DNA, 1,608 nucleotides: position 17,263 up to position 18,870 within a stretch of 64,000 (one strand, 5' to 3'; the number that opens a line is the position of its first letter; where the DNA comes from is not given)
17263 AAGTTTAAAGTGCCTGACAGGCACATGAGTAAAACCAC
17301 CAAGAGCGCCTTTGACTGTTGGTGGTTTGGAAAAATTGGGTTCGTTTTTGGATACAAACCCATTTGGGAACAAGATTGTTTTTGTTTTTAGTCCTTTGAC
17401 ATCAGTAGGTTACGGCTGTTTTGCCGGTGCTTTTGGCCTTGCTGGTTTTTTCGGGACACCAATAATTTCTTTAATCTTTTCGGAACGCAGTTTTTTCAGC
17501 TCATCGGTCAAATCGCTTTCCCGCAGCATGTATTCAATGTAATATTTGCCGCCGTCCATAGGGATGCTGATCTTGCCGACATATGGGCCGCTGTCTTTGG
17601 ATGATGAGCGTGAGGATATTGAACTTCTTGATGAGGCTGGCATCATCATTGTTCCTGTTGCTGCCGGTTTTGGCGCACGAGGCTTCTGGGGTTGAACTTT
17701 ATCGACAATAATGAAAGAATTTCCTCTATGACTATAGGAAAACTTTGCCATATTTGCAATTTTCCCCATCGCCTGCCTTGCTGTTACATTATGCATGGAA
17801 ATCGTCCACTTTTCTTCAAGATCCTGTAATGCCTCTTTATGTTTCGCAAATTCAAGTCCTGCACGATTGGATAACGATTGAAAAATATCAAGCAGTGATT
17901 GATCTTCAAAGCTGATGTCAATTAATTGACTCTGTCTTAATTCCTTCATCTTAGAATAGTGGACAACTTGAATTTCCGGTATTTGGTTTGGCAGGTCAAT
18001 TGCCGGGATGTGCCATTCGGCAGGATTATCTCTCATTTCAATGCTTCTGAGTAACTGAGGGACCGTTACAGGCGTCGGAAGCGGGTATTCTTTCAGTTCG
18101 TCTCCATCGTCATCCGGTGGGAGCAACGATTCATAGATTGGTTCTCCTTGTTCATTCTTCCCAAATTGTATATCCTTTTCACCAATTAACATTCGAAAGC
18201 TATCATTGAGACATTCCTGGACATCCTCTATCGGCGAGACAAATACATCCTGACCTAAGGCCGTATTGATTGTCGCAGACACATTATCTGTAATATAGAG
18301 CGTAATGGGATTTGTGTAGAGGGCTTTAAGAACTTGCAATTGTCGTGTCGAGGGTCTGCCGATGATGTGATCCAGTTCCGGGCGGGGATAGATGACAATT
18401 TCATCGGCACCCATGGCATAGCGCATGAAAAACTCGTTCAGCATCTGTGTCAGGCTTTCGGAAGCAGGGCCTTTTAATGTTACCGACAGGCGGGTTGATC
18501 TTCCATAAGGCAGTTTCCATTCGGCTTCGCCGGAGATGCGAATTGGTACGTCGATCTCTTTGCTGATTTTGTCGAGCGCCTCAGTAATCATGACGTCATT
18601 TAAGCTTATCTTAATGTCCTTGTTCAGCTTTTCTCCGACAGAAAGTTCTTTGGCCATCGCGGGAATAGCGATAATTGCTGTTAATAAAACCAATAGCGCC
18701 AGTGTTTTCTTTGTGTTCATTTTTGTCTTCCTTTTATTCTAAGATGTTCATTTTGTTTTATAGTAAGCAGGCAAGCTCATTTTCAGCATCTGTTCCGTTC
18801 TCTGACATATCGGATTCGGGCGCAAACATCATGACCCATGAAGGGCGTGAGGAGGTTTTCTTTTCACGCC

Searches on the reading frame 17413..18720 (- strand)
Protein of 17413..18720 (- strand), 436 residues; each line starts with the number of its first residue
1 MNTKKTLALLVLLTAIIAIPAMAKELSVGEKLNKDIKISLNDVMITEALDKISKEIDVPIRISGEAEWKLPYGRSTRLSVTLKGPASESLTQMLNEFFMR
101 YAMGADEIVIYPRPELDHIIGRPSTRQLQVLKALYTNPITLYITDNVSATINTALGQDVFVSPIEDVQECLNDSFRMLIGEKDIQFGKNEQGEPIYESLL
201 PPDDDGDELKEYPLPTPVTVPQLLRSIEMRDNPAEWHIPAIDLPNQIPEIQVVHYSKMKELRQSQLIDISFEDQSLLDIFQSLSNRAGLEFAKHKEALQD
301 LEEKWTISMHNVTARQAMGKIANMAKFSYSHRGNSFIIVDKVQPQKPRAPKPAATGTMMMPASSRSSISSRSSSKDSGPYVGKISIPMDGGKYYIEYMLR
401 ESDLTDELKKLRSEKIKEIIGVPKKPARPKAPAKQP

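Call 4: search_protein_families(library=pfam, proteins=[window:17413-18720:-], max_evalue=1)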
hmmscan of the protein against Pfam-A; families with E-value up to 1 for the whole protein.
window:17413-18720:- (436 aa): 2 families
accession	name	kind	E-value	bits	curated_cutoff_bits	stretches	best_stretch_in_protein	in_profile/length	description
PF16344.10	FecR_C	-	0.0024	18.3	24.4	1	269-338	2-70/70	FecR, C-terminal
PF07660.19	STN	-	0.028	14.7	28.4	1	305-340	14-51/52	Secretin and TonB N terminus short domain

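Call 5: search_protein_families(library=ncbifam, proteins=[window:17413-18720:-], max_evalue=1)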
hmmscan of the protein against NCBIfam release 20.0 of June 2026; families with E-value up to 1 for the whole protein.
window:17413-18720:- (436 aa): 0 families
